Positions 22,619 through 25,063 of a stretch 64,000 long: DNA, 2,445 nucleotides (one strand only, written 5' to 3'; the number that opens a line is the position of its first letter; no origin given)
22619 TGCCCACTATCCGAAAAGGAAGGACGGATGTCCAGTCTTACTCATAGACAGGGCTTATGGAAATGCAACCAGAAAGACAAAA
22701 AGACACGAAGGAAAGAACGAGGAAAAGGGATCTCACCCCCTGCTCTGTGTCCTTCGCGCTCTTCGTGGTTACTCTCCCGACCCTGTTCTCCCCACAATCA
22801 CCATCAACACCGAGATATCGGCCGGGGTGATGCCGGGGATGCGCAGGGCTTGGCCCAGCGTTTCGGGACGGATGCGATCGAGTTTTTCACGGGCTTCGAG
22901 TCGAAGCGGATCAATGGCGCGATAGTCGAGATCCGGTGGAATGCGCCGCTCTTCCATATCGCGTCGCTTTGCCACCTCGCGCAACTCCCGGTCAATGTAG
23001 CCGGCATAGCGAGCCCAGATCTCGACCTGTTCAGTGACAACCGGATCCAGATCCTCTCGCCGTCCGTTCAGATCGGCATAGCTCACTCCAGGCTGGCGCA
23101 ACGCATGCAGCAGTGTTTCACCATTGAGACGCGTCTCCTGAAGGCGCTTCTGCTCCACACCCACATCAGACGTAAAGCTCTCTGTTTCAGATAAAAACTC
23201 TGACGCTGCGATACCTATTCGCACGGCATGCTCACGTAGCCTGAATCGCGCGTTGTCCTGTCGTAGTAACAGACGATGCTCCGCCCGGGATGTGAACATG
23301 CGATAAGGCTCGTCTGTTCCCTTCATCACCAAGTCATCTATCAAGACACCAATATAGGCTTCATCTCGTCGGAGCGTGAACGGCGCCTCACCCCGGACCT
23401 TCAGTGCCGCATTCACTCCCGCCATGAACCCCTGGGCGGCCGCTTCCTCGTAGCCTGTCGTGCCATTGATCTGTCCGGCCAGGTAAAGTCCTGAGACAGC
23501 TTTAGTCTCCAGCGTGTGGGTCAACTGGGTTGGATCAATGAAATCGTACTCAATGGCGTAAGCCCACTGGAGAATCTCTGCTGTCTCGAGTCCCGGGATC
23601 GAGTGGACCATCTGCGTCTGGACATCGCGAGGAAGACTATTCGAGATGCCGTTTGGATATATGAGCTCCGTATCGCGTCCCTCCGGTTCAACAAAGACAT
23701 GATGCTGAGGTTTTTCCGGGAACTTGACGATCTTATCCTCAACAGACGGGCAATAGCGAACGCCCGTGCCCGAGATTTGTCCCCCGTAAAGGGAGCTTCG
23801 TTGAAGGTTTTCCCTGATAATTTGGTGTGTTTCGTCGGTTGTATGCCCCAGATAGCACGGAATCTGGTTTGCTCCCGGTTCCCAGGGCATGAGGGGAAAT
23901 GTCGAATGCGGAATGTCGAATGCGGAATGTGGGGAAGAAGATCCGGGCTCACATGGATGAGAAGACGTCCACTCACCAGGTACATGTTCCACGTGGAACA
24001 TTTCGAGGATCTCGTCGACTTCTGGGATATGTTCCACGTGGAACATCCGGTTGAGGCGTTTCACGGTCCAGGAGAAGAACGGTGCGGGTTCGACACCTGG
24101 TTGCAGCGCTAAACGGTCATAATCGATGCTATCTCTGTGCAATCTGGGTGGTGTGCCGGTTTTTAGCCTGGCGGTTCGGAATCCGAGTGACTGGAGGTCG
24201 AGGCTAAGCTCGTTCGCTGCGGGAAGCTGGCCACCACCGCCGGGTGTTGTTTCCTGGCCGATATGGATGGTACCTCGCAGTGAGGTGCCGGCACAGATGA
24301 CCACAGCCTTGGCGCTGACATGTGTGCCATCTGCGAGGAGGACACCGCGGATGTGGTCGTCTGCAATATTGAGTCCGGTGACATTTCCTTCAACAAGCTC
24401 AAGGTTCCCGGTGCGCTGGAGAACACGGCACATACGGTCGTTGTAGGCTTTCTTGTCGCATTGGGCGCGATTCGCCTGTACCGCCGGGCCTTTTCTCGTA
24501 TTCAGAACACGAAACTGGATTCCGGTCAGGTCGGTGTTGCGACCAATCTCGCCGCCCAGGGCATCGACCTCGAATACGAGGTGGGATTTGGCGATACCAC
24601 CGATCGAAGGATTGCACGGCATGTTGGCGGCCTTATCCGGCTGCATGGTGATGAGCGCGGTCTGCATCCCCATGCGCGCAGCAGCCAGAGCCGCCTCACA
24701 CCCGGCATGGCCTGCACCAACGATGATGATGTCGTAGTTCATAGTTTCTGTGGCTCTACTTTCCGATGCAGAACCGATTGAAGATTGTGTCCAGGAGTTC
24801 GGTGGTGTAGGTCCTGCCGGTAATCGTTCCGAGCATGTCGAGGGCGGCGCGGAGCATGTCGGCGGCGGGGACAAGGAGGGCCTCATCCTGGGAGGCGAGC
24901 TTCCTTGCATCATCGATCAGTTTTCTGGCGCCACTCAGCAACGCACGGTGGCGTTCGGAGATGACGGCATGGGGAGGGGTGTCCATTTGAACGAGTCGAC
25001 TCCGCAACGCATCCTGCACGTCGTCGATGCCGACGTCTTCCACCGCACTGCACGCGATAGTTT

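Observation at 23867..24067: In-frame insertion in mnmG carrying two perfect palindromic parS-like sites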

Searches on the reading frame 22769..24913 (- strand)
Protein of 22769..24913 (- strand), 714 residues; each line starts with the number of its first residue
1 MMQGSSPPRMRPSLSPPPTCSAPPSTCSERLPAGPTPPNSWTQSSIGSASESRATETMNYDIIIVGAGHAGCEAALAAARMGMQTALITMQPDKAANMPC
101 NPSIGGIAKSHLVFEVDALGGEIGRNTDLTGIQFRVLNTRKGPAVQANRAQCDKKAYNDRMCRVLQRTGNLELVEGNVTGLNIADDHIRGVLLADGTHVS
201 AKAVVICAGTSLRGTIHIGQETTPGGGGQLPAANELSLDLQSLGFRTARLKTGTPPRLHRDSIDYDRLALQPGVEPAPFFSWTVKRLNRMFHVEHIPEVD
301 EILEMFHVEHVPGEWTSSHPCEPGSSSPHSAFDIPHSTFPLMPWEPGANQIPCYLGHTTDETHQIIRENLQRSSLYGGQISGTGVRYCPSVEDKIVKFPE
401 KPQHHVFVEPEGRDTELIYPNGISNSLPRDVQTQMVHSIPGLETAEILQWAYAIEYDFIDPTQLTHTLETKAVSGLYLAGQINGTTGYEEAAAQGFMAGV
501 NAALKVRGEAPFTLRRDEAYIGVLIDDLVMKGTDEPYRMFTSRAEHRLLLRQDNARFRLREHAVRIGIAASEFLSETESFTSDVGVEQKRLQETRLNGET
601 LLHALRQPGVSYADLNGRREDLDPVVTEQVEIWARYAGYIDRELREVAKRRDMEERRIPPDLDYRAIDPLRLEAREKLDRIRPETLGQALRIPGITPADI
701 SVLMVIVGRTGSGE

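Call 8: search_protein_families(library=pfam, proteins=[window:22769-24913:-])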
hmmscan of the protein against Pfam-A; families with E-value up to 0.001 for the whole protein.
window:22769-24913:- (714 aa): 7 families
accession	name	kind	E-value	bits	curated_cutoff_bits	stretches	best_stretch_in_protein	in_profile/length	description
PF01134.28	GIDA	-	1.4e-151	505.5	22.1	2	61-288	1-228/391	Glucose inhibited division protein A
PF13932.14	SAM_GIDA_C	-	2.4e-25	88.5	27.1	1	649-704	2-57/57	tRNA modifying enzyme MnmG/GidA C-terminal helical bundle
PF21680.2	GIDA_C_1st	-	1.2e-09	39.2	24.7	1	588-643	36-95/96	tRNA modifying enzyme MnmG/GidA C-terminal helical domain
PF07992.20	Pyr_redox_2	-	6.1e-08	32.9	26.1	1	60-213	1-112/291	Pyridine nucleotide-disulphide oxidoreductase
PF01266.30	DAO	-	4.5e-07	30.2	27.9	0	61-93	1-33/353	FAD dependent oxidoreductase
PF12831.13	FAD_oxidored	-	4.8e-07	29.9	27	1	61-205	1-141/416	FAD dependent oxidoreductase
PF00890.30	FAD_binding_2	-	4.5e-05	23.2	20.4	1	61-92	1-32/414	FAD binding domain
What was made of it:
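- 22769..24742 (-): mnmG (gidA) coding sequence, 657 aa, intact; host gene of the sites. Pfam GIDA 505 bits plus GIDA_C_1st and SAM_GIDA_C (call 8).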

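Call 9: search_solved_structures(query=window:22769-24745:-, show_alignments=2)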
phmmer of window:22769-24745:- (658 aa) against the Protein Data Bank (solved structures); distinct sequences matched with E-value up to 0.001: 10.
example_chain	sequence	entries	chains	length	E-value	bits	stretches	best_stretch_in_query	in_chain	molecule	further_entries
2zxh_A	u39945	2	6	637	4.6e-170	570.4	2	288-653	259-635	tRNA uridine 5-carboxymethylaminomethyl modification enzyme mnmG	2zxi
3cp8_A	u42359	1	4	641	3.8e-163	547.6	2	292-653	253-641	tRNA uridine 5-carboxymethylaminomethyl modification enzyme gidA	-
3cp2_A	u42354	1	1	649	4.5e-158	530.8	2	293-655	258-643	tRNA uridine 5-carboxymethylaminomethyl modification enzyme gidA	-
9hip_C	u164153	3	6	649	4.5e-158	530.8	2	293-655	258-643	tRNA uridine 5-carboxymethylaminomethyl modification enzyme MnmG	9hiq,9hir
3ces_A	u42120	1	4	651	4.6e-158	530.8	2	293-655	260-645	tRNA uridine 5-carboxymethylaminomethyl modification enzyme gidA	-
8zu0_A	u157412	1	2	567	8e-144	483.7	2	293-594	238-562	tRNA uridine 5-carboxymethylaminomethyl modification enzyme MnmG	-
3g05_A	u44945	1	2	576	1.2e-142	479.8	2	293-539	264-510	tRNA uridine 5-carboxymethylaminomethyl modification enzyme mnmG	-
3g5q_A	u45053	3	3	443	7.6e-16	60.9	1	367-473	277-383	Methylenetetrahydrofolate--tRNA-(uracil-5-)-methyltransferase trmFO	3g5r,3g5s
2cul_A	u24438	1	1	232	9.8e-06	27.5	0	100-200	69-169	Glucose-inhibited division protein A-related protein, probable oxidoreductase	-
1jeh_A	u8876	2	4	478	0.00025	22.9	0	3-85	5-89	DIHYDROLIPOAMIDE DEHYDROGENASE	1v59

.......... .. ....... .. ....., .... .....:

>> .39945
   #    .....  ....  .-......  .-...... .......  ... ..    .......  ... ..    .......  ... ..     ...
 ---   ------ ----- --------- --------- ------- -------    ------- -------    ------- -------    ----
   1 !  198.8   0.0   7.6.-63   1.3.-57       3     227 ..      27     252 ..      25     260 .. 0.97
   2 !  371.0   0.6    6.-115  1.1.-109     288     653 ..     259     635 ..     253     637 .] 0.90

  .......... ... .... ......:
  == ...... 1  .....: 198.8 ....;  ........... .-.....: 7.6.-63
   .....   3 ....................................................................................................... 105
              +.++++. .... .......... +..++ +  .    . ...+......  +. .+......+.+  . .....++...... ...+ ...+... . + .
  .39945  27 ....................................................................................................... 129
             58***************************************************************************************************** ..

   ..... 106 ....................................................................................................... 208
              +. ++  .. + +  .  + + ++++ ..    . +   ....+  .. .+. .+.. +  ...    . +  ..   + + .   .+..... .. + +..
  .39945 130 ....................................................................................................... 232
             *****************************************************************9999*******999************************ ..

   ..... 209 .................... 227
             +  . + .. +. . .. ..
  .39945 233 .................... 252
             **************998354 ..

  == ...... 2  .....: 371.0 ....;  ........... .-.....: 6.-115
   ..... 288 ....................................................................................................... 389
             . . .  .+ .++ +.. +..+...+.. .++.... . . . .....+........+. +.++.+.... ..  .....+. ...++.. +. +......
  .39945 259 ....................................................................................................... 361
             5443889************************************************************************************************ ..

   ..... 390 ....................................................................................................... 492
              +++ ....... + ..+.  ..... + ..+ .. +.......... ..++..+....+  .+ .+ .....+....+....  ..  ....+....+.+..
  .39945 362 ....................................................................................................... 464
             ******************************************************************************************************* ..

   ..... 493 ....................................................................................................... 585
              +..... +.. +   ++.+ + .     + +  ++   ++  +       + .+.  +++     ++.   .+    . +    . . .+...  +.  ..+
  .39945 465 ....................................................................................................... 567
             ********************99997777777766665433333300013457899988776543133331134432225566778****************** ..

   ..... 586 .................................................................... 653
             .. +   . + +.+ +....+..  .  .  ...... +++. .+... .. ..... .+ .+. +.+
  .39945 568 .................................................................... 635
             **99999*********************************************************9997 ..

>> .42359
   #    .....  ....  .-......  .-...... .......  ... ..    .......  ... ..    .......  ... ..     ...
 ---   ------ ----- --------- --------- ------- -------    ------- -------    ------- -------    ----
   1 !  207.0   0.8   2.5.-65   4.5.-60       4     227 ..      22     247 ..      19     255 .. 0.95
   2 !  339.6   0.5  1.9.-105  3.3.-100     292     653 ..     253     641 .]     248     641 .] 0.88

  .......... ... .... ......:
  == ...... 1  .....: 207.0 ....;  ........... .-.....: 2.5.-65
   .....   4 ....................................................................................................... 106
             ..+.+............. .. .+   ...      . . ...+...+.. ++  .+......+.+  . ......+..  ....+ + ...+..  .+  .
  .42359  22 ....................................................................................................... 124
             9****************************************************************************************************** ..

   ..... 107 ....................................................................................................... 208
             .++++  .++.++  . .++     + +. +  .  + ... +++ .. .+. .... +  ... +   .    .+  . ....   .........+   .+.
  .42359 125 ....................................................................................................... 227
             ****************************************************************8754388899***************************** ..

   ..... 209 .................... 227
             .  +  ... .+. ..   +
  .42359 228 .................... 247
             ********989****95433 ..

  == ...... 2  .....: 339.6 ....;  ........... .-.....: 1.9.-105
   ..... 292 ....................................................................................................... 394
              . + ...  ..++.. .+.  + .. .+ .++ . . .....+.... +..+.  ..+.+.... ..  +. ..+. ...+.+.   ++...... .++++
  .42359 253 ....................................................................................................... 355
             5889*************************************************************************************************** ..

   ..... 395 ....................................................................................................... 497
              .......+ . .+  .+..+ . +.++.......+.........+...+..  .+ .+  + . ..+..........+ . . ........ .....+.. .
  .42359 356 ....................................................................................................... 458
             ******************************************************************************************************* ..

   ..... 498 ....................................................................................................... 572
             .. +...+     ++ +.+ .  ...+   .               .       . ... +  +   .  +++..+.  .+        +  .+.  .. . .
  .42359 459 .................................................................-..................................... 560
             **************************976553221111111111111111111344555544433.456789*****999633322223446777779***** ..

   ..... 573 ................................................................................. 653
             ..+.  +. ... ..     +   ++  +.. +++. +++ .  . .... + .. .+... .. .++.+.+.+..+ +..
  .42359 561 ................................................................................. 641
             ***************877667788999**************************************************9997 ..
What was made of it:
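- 22769..24742 (-): PDB MnmG chains match at E 1e-158 to 1e-170 (call 9).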

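Call 10: find_homologous_proteins(query=window:22769-24745:-, max_evalue=1e-50)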
Query window:22769-24745:- (658 aa): 8000 proteins with E <= 1e-50 among 8000 candidates; the best 120 are listed.
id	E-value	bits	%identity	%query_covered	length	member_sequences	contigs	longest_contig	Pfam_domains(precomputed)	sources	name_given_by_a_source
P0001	0.0e+0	1510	100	100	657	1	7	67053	PF01266.31,PF07992.21,PF21680.3,PF01134.29,PF13932.16,PF12831.14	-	-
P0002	0.0e+0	1227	82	99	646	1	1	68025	PF07992.21,PF21680.3,PF01134.29,PF13932.16,PF12831.14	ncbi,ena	-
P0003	0.0e+0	1193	80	100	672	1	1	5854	PF07992.21,PF21680.3,PF01134.29,PF13932.16,PF12831.14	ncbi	-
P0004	0.0e+0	1188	80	100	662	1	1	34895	PF00890.31,PF07992.21,PF21680.3,PF01134.29,PF13932.16,PF12831.14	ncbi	-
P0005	0.0e+0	1174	79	99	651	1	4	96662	PF07992.21,PF21680.3,PF01134.29,PF13932.16,PF12831.14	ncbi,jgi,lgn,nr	ncbi:MAG: FAD-dependent oxidoreductase [Kiritimatiellia bacterium]|jgi:tRNA uridine 5-carboxymethyla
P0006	0.0e+0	1145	74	99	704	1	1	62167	PF01266.31,PF07992.21,PF21680.3,PF01134.29,PF13932.16,PF12831.14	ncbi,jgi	jgi:tRNA U34 5-carboxymethylaminomethyl modifying enzyme MnmG/GidA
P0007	0.0e+0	1141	76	100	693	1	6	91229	PF07992.21,PF21680.3,PF01134.29,PF13932.16,PF12831.14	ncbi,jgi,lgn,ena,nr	ncbi:MAG: tRNA uridine-5-carboxymethylaminomethyl(34) synthesis enzyme MnmG [Verrucomicrobia bacteri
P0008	0.0e+0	1106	75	99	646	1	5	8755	PF07992.21,PF21680.3,PF01134.29,PF13932.16,PF12831.14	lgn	-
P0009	0.0e+0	1065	72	100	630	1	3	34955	PF07992.21,PF21680.3,PF01134.29,PF13932.16,PF12831.14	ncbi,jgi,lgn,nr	ncbi:MAG: tRNA uridine-5-carboxymethylaminomethyl(34) synthesis enzyme MnmG [Lentisphaerae bacterium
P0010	8.2e-263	892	61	98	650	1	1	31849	PF07992.21,PF21680.3,PF01134.29,PF13932.16,PF12831.14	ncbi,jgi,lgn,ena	-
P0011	2.4e-259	880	63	99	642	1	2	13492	PF07992.21,PF21680.3,PF01134.29,PF13932.16,PF12831.14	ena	-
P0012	2.6e-258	877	62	99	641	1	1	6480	PF00890.31,PF07992.21,PF21680.3,PF01134.29,PF13932.16,PF12831.14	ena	-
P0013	1.1e-255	868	59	100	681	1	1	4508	PF07992.21,PF21680.3,PF01134.29,PF13932.16,PF12831.14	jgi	-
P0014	2.1e-254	864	60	99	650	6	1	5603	PF07992.21,PF21680.3,PF01134.29,PF13932.16,PF12831.14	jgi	-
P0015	5.7e-254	863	60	99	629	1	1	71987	PF07992.21,PF21680.3,PF01134.29,PF13932.16,PF12831.14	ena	-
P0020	1.1e-249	848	58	98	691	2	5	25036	PF07992.21,PF21680.3,PF01134.29,PF13932.16,PF12831.14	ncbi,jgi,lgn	jgi:tRNA uridine 5-carboxymethylaminomethyl modification enzyme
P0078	9.2e-242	822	58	99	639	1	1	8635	PF07992.21,PF21680.3,PF01134.29,PF13932.16,PF12831.14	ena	-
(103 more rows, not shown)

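Call 14: find_related_loci(query=window:22769-24745:-, collection=genome_contigs, flank=10000)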
Query window:22769-24745:- (658 aa) in genome_contigs; peptide patterns used: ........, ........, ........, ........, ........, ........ (x = any residue, [..] = any of these).
230 stretches matched a pattern; 40 encode a relative of the query (tblastn E <= 1e-3); 40 distinct loci.
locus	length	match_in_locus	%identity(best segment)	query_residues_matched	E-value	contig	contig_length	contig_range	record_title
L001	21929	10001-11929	82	2-653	0e+0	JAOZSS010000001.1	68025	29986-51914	MAG: Kiritimatiellia bacterium isolate GMC6.metabat2.87 GMC6_109_length_68025_cov_9.510004, whole genome shotgun sequenc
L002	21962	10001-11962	80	2-656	0e+0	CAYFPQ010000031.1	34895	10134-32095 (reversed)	MAG TPA_asm: uncultured Victivallales bacterium isolate ERP019367_co2_131 genome assembly, contig: NODE_992_length_34895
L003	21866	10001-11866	58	2-653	0e+0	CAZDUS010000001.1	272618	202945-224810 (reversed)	MAG TPA_asm: uncultured Verrucomicrobiota bacterium isolate SRP272421_co1_512 genome assembly, contig: NODE_14_length_27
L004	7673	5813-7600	56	31-655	0e+0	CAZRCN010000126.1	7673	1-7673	MAG TPA_asm: uncultured Victivallales bacterium isolate SRP319275_co2_282 genome assembly, contig: NODE_10192_length_767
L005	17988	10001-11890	57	2-653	0e+0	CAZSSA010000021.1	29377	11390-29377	MAG TPA_asm: uncultured Verrucomicrobiota bacterium isolate SRP272421_co3_542 genome assembly, contig: NODE_2922_length_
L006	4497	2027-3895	56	2-653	0e+0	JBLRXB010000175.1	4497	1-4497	MAG: Kiritimatiellia bacterium isolate TamC05-26 NODE_175_length_4497_cov_4.661538, whole genome shotgun sequence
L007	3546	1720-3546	59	2-603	0e+0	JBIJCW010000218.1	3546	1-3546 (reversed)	MAG: Kiritimatiellia bacterium isolate ME2006-08-22D15_3300044611_group2_bin126 Rohwer_bin2518_scaffold_57957_c1, whole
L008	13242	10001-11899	59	4-658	0e+0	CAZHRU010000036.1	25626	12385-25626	MAG TPA_asm: uncultured Verrucomicrobiota bacterium isolate SRP272421_co4_615 genome assembly, contig: NODE_4221_length_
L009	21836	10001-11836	46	3-653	6e-172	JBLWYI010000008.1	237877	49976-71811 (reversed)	MAG: Verrucomicrobiales bacterium isolate EA27-02 A27.014.metabat.1RE.5K@8, whole genome shotgun sequence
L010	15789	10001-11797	47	4-656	8e-171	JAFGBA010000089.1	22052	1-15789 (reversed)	MAG: Sedimentisphaerales bacterium isolate Zod_Metabat.1001 k87_2239755, whole genome shotgun sequence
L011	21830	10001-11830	55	3-653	0e+0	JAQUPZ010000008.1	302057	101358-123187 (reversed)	MAG: Kiritimatiellae bacterium isolate STD1_38 NODE_55_length_302057_cov_7.795562_Sandtown_D1, whole genome shotgun sequ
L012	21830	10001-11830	45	4-651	3e-164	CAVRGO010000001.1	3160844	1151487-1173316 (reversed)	MAG: uncultured Acidobacteriota bacterium isolate MFD05442.bin.1.279 genome assembly, contig: contig_13462, whole genome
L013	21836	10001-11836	44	5-654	3e-160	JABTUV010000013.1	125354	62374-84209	MAG: bacterium isolate H5_UNCL2 seq0013, whole genome shotgun sequence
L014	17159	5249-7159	44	4-649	1e-157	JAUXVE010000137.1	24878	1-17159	MAG: Rubrivivax sp. isolate C15_concoct.bin.32_sub C15_k141_109925, whole genome shotgun sequence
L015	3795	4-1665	45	59-649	1e-163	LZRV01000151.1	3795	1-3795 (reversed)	MAG: Paenibacillaceae bacterium ZCTH02-B3 BIN03_NODE87037951739, whole genome shotgun sequence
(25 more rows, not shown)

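Call 24: find_encoding_contigs(protein=P0078, flank=10000, max_places=2)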
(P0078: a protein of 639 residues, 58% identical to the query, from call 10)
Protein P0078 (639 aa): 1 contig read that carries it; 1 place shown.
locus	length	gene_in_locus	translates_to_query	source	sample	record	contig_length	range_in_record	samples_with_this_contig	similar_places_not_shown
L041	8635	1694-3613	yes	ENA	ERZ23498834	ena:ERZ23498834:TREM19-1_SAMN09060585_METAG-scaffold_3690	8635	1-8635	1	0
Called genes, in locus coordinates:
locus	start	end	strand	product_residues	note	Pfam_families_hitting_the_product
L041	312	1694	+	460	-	PF10396:TrmE_N, PF00350:Dynamin_N (faint), PF12631:MnmE_helical, PF01926:MMR_HSR1, PF02421:FeoB_N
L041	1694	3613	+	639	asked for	PF01134:GIDA, PF07992:Pyr_redox_2 (weak), PF12831:FAD_oxidored (weak), PF01134:GIDA, PF21680:GIDA_C_1st, PF13932:SAM_GIDA_C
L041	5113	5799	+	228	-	PF21088:MS_channel_1st (weak), PF00924:MS_channel_2nd, PF21082:MS_channel_3rd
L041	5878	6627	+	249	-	PF04338:DUF481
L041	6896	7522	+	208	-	PF00406:ADK, PF13207:AAA_17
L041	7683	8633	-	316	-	?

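Call 25: find_encoding_contigs(protein=P0014, flank=10000, max_places=2)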
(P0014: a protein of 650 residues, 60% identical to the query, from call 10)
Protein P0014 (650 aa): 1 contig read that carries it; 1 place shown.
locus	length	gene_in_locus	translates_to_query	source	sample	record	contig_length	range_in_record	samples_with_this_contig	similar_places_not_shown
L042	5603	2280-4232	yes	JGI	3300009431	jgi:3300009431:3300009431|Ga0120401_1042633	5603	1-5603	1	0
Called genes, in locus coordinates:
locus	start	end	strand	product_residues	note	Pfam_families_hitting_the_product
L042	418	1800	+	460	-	PF10396:TrmE_N, PF12631:MnmE_helical, PF01926:MMR_HSR1, PF02421:FeoB_N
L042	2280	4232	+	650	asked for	PF01134:GIDA, PF07992:Pyr_redox_2 (weak), PF12831:FAD_oxidored (weak), PF01134:GIDA, PF21680:GIDA_C_1st, PF13932:SAM_GIDA_C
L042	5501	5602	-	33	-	?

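Call 26: find_encoding_contigs(protein=P0020, flank=10000, max_places=2)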
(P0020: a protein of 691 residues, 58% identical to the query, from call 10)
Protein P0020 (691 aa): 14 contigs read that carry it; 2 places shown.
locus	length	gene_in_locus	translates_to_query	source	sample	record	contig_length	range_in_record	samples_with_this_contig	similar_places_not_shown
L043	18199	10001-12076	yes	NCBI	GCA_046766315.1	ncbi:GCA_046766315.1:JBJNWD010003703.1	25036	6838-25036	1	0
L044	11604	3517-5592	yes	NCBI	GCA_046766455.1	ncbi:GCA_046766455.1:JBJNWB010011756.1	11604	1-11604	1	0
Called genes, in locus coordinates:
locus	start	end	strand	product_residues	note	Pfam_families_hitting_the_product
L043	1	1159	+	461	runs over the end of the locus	PF13231:PMT_2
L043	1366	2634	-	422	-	PF13429:TPR_15 (faint), PF24575:TPR_Slam (faint), PF25063:ARM_TT21_C (faint), PF07719:TPR_2 (faint), PF09976:TPR_21 (weak), PF23914:TPR_CcmH_CycH, PF14559:TPR_19, PF13432:TPR_16, +9 more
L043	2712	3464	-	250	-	PF03544:TonB_C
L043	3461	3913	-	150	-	PF02472:ExbD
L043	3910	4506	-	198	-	PF01618:MotA_ExbB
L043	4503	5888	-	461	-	PF01618:MotA_ExbB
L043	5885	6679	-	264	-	PF11932:DUF3450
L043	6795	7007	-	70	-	PF21748:UPF0150, PF15919:HicB_lk_antitox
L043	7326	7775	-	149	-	PF01325:Fe_dep_repress, PF12802:MarR_2 (weak), PF25213:HVO_A0261_N (weak), PF09339:HTH_IclR (weak), PF01047:MarR (weak), PF02742:Fe_dep_repr_C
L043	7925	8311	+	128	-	PF01042:Ribonuc_L-PSP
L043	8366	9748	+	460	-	PF10396:TrmE_N, PF12631:MnmE_helical, PF00350:Dynamin_N (faint), PF01926:MMR_HSR1, PF02421:FeoB_N (weak)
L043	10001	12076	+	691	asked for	PF01134:GIDA, PF07992:Pyr_redox_2 (weak), PF12831:FAD_oxidored (weak), PF01134:GIDA, PF21680:GIDA_C_1st, PF13932:SAM_GIDA_C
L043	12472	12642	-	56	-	-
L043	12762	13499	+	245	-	PF13505:OMP_b-brl (faint), PF04338:DUF481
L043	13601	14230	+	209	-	PF00406:ADK, PF13207:AAA_17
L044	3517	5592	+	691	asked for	PF01134:GIDA, PF07992:Pyr_redox_2 (weak), PF12831:FAD_oxidored (weak), PF01134:GIDA, PF21680:GIDA_C_1st, PF13932:SAM_GIDA_C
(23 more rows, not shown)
